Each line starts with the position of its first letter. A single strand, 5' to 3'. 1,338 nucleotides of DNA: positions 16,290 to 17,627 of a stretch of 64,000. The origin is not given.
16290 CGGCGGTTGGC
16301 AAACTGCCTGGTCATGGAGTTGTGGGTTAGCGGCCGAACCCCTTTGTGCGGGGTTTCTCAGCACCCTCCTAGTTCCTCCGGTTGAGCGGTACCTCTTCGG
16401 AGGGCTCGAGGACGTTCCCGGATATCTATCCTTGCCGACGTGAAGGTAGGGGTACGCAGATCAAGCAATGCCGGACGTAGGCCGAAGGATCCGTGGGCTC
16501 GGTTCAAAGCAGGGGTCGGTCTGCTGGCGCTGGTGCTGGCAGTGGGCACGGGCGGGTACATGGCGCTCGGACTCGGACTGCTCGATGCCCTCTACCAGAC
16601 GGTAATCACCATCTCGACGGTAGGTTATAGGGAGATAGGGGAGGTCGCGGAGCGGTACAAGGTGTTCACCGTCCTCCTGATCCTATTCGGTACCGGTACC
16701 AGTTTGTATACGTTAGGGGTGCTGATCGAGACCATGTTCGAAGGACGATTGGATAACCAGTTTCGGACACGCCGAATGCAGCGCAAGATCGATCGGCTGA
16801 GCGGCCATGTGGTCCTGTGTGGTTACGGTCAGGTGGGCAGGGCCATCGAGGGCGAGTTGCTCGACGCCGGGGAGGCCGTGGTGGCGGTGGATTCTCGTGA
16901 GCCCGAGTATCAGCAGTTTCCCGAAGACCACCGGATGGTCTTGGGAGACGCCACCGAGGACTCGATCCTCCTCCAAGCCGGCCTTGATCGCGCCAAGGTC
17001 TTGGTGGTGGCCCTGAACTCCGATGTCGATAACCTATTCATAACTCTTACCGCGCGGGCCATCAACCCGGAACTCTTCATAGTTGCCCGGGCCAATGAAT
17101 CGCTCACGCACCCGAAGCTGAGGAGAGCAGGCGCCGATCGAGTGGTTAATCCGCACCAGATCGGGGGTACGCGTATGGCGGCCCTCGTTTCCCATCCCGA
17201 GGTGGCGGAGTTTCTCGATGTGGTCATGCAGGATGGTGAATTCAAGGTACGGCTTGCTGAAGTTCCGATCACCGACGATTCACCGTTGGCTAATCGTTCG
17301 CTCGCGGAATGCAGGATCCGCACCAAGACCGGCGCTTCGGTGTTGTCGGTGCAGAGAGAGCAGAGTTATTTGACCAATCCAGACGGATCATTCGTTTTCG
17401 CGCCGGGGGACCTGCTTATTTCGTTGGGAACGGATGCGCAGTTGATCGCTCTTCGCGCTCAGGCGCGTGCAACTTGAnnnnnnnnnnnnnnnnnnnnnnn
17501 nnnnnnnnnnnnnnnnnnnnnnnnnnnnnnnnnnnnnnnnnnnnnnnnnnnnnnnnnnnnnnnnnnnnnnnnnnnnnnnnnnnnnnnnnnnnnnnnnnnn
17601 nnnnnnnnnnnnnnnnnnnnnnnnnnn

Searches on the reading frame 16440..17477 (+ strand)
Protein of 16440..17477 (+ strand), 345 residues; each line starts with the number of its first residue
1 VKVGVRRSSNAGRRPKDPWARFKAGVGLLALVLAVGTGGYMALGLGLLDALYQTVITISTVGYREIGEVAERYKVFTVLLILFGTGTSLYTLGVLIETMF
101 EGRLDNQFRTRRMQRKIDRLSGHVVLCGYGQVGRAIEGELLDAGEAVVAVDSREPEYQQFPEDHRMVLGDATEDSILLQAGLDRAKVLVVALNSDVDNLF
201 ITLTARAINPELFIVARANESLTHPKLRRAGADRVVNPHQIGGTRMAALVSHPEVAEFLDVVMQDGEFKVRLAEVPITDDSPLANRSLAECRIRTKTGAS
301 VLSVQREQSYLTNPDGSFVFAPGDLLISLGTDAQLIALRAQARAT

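Call 88: search_protein_families(library=pfam, proteins=[window:16440-17477:+], max_evalue=0.01)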
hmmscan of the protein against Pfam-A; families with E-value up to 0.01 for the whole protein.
window:16440-17477:+ (345 aa): 3 families
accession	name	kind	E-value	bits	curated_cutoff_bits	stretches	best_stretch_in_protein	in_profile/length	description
PF02254.24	TrkA_N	-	1.7e-28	99.7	23.8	1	124-238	1-116/116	TrkA-N domain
PF02080.26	TrkA_C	-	2.2e-14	53.5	27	1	272-340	1-68/71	TrkA-C domain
PF07885.22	Ion_trans_2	-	4.7e-08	33.3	22.5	1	28-100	2-78/79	Ion channel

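Call 89: find_homologous_proteins(query=window:16440-17477:+, max_evalue=1e-60)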
Query window:16440-17477:+ (345 aa): 1515 proteins with E <= 1e-60 among 8000 candidates; the best 120 are listed.
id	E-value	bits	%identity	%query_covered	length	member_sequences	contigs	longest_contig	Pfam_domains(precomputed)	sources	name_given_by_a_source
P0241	5.4e-220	747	100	100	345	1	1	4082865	PF02080.27,PF02254.25,PF07885.23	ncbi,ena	-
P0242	1.3e-186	637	88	98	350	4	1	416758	PF02080.27,PF02254.25,PF07885.23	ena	-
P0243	1.2e-171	588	81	95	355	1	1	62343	PF02080.27,PF02254.25,PF07885.23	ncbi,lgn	-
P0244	9.6e-161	552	77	97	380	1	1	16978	PF02080.27,PF02254.25,PF07885.23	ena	-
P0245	2.0e-157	541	75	99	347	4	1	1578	PF02080.27,PF02254.25,PF07885.23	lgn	-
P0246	2.4e-157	541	80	92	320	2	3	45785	PF02080.27,PF02254.25,PF07885.23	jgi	-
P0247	5.1e-157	540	80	92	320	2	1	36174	PF02080.27,PF02254.25,PF07885.23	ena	-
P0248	1.4e-156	538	75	96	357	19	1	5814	PF02080.27,PF02254.25,PF07885.23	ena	-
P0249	1.6e-154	532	75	95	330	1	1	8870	PF02080.27,PF02254.25,PF07885.23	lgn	-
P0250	1.8e-152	525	72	98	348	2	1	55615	PF02080.27,PF02254.25,PF07885.23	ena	-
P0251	4.0e-152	524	74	96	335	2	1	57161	PF02080.27,PF02254.25,PF07885.23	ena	-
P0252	1.2e-151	522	76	92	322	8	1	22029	PF02080.27,PF02254.25,PF07885.23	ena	-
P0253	1.4e-151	522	73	96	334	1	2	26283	PF02080.27,PF02254.25,PF07885.23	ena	-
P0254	1.5e-151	522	73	96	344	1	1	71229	PF02080.27,PF02254.25,PF07885.23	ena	-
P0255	1.6e-148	512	70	98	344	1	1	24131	PF02080.27,PF02254.25,PF07885.23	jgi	jgi:voltage-gated potassium channel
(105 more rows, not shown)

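Call 90: find_encoding_contigs(protein=P0241, flank=3000, max_places=2)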
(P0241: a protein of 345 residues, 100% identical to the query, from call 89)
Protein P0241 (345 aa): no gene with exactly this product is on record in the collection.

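Call 91: find_encoding_contigs(protein=P0242, flank=5000, max_places=3)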
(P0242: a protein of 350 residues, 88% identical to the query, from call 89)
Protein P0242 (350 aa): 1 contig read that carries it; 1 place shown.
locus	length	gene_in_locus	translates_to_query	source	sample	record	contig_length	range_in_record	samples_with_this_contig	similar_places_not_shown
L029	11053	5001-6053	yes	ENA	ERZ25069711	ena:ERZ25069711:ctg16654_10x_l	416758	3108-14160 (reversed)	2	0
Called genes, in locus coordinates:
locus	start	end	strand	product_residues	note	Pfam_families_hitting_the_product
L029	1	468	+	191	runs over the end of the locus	-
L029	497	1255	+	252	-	-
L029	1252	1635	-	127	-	PF01521:Fe-S_biosyn (weak)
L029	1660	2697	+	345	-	PF00676:E1_dh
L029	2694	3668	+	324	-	PF02779:Transket_pyr, PF02780:Transketolase_C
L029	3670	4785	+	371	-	PF00364:Biotin_lipoyl, PF02817:E3_binding, PF00198:2-oxoacid_dh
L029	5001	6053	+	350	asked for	PF07885:Ion_trans_2, PF02254:TrkA_N, PF02080:TrkA_C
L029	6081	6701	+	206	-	PF01553:Acyltransferase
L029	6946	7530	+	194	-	PF04542:Sigma70_r2, PF22029:PhyR_sigma2 (faint), PF08281:Sigma70_r4_2, PF04545:Sigma70_r4 (weak)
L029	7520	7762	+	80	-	-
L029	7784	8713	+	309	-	PF09995:MPAB_Lcp_cat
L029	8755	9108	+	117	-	-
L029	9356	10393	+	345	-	PF10103:Zincin_2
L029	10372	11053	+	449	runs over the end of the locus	PF01171:ATP_bind_3, PF11734:TilS_C (weak)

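Call 92: find_encoding_contigs(protein=P0243, flank=5000, max_places=2)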
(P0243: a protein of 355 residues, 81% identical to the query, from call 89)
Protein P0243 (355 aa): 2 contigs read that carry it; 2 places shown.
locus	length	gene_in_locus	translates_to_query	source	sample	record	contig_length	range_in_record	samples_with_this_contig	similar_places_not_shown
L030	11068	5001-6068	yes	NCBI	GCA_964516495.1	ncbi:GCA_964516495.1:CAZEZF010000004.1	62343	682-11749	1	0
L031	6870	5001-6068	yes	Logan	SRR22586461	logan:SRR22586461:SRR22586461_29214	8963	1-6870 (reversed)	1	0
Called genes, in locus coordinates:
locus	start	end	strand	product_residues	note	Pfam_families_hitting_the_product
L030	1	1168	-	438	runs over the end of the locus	PF03972:MmgE_PrpD_N, PF19305:MmgE_PrpD_C (weak)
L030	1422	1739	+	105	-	PF00106:adh_short, PF13561:adh_short_C2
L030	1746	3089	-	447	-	PF01385:OrfB_IS605, PF07282:Cas12f1-like_TNB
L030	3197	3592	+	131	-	PF00106:adh_short, PF13561:adh_short_C2, PF23441:SDR (weak)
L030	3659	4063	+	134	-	PF12890:DHOase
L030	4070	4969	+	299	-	PF01979:Amidohydro_1, PF07969:Amidohydro_3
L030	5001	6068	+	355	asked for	PF07885:Ion_trans_2, PF02254:TrkA_N, PF02080:TrkA_C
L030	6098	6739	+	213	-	PF01553:Acyltransferase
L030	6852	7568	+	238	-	PF04542:Sigma70_r2, PF08281:Sigma70_r4_2, PF04545:Sigma70_r4 (weak)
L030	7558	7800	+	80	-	-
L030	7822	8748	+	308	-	PF09995:MPAB_Lcp_cat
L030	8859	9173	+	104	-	-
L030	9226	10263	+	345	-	PF10103:Zincin_2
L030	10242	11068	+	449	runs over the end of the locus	PF01171:ATP_bind_3, PF11734:TilS_C (weak)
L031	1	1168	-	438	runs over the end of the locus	PF03972:MmgE_PrpD_N, PF19305:MmgE_PrpD_C (weak)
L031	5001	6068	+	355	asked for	PF07885:Ion_trans_2, PF02254:TrkA_N, PF02080:TrkA_C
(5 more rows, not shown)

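Call 94: list_cluster_members(proteins=[P0241])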
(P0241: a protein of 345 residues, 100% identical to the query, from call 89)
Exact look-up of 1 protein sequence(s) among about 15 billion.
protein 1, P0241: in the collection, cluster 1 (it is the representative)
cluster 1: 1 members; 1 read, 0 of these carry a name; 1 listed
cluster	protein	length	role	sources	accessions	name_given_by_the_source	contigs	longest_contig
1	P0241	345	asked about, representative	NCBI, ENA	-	-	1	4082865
